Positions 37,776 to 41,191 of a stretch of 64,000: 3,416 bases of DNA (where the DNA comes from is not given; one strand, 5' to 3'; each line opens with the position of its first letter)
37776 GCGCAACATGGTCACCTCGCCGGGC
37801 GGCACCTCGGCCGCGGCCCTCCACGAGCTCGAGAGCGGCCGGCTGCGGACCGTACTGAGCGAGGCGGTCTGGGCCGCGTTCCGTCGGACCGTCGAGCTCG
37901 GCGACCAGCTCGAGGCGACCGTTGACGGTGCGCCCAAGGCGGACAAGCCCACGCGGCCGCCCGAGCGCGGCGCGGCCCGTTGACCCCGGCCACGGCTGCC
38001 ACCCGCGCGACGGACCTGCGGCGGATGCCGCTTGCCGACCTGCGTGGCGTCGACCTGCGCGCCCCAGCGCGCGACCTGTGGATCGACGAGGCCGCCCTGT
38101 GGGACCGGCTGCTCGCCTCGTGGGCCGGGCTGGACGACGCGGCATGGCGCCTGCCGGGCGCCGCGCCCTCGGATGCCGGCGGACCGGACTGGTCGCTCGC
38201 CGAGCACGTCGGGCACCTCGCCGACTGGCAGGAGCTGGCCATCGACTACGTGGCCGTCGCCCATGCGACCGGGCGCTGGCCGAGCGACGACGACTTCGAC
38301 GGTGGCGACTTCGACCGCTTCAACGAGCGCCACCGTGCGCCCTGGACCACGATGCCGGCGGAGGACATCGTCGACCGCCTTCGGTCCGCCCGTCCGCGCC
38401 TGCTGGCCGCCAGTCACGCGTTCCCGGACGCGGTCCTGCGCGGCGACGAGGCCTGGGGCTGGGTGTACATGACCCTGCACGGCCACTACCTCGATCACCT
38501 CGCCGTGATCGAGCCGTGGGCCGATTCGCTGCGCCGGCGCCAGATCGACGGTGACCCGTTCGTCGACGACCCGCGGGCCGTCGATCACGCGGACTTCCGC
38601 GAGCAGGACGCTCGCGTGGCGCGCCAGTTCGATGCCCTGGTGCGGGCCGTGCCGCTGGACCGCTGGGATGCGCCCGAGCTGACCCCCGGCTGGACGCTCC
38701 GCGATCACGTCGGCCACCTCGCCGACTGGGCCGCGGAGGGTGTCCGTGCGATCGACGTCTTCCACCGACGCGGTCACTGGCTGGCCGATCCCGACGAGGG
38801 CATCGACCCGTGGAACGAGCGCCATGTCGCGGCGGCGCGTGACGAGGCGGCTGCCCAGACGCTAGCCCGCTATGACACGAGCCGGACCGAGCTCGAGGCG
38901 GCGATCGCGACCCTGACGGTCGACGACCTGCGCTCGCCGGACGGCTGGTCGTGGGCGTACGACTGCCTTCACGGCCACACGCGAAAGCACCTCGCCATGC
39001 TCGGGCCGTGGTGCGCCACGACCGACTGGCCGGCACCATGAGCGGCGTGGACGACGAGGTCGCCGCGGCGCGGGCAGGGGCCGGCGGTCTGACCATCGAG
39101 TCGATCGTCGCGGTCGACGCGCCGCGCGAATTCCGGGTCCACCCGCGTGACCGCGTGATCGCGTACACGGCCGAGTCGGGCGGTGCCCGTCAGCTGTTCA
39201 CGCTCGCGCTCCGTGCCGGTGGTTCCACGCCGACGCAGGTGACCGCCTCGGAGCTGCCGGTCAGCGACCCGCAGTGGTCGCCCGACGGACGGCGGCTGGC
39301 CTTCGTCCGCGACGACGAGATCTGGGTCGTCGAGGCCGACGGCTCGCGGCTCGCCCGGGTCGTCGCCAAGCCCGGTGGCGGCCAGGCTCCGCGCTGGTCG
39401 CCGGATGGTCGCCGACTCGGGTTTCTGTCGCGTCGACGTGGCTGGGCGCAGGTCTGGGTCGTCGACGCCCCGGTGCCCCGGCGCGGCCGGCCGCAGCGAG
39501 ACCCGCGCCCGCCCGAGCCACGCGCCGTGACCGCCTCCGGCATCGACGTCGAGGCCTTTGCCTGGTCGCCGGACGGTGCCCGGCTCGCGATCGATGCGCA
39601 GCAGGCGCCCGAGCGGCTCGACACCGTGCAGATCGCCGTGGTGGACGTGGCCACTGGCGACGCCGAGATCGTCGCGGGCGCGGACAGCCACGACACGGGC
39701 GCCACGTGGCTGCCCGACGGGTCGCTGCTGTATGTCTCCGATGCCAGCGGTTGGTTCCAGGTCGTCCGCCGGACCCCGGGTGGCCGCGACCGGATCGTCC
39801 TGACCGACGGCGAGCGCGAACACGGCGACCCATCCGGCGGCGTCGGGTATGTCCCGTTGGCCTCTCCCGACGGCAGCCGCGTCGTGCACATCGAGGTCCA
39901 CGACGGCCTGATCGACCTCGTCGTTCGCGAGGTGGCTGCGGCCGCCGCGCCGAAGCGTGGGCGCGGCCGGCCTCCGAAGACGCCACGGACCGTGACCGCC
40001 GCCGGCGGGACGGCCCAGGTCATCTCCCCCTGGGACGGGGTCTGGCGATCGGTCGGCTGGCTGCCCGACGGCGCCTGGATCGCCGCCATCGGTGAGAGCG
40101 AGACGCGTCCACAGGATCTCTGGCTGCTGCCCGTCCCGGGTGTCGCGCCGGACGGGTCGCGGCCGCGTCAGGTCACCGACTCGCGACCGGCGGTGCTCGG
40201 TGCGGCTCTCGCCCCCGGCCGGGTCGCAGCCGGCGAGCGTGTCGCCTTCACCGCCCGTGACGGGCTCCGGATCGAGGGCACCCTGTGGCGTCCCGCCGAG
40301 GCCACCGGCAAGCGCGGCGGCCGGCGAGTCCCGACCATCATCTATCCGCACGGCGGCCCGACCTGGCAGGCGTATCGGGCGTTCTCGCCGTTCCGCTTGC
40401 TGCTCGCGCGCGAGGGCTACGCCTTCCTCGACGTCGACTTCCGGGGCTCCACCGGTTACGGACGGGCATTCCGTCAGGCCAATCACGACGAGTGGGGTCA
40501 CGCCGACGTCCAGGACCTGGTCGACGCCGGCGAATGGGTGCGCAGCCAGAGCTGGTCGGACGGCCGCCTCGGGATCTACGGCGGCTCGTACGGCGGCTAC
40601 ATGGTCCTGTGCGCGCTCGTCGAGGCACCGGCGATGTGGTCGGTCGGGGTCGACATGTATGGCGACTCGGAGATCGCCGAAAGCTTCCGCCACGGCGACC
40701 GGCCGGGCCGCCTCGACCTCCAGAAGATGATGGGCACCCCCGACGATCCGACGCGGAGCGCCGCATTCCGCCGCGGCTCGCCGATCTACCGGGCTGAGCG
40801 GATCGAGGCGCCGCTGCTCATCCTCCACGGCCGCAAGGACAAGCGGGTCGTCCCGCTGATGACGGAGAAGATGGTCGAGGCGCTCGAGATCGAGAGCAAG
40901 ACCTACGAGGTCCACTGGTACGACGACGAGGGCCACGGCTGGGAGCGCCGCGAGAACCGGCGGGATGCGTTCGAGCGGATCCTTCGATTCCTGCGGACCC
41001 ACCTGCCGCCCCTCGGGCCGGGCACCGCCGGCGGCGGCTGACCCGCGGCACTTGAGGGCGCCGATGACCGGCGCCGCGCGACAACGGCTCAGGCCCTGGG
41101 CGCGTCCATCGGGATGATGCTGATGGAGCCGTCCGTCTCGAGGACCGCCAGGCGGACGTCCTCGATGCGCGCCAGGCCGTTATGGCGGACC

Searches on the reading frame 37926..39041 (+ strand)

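Call 64: search_protein_families(library=pfam, max_evalue=0.001, proteins=[window:37926-39041:+])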
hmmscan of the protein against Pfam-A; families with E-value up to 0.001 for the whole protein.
window:37926-39041:+ (371 aa): 3 families
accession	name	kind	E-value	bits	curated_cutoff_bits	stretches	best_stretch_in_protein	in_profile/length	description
PF12867.12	DinB_2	-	1.5e-15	58.2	24.8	2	58-184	5-117/128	DinB superfamily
PF11716.13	MDMPI_N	-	2.1e-11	45.1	24.2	2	231-334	4-107/140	Mycothiol maleylpyruvate isomerase N-terminal domain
PF08020.16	DUF1706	-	9e-09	35.9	24.2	0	83-189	39-146/166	Protein of unknown function (DUF1706)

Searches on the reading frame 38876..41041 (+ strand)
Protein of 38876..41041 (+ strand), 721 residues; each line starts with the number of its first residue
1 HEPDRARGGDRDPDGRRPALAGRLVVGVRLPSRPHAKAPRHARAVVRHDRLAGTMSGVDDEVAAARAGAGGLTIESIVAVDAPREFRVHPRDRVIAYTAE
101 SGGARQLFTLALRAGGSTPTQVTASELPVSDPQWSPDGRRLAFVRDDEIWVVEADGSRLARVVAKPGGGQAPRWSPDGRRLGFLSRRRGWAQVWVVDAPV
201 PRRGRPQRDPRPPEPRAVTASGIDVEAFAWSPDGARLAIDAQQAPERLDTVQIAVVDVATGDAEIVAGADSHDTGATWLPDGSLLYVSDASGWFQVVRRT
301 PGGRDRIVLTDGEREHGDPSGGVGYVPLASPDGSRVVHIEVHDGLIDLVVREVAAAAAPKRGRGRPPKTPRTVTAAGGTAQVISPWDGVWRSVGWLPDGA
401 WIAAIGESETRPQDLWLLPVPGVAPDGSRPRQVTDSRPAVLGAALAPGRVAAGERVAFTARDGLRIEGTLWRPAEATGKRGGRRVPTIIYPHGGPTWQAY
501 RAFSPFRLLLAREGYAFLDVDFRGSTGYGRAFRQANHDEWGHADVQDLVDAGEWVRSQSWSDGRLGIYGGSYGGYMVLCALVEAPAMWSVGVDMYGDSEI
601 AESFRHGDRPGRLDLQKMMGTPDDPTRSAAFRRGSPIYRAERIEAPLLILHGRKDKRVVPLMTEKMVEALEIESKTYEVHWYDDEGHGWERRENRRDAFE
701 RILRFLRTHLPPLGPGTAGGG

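Call 64: search_protein_families(library=pfam, max_evalue=0.001, proteins=[window:38876-41041:+])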
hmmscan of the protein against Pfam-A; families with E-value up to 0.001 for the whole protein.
window:38876-41041:+ (721 aa): 9 families
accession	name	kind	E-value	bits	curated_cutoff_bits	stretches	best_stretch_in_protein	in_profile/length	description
PF00326.27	Peptidase_S9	-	1.7e-41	142.5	22.6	1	509-710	9-210/213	Prolyl oligopeptidase family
PF07676.18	PD40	-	6.8e-17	61.4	20.9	2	162-195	4-38/38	WD40-like Beta Propeller Repeat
PF02129.25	Peptidase_S15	-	1.6e-16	61.2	23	1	462-588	1-120/262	X-Pro dipeptidyl-peptidase (S15 family)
PF12146.15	Hydrolase_4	-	6.5e-08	32.6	27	1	639-687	186-232/239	Serine aminopeptidase, S33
PF00930.27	DPPIV_N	-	1.1e-07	31.4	22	1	117-163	33-79/354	Dipeptidyl peptidase IV (DPP IV) N-terminal region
PF01738.24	DLH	-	1.6e-07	31.6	21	1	538-704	72-211/217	Dienelactone hydrolase family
PF25174.1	Beta-prop_THOC3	-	4.9e-05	22.9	305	0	224-298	91-157/272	THOC3 beta-propeller domain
PF00561.26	Abhydrolase_1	-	7.5e-05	22.9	25.8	0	486-585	1-91/245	alpha/beta hydrolase fold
PF20434.5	BD-FAE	-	0.00013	22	26.8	0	483-669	11-214/215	BD-FAE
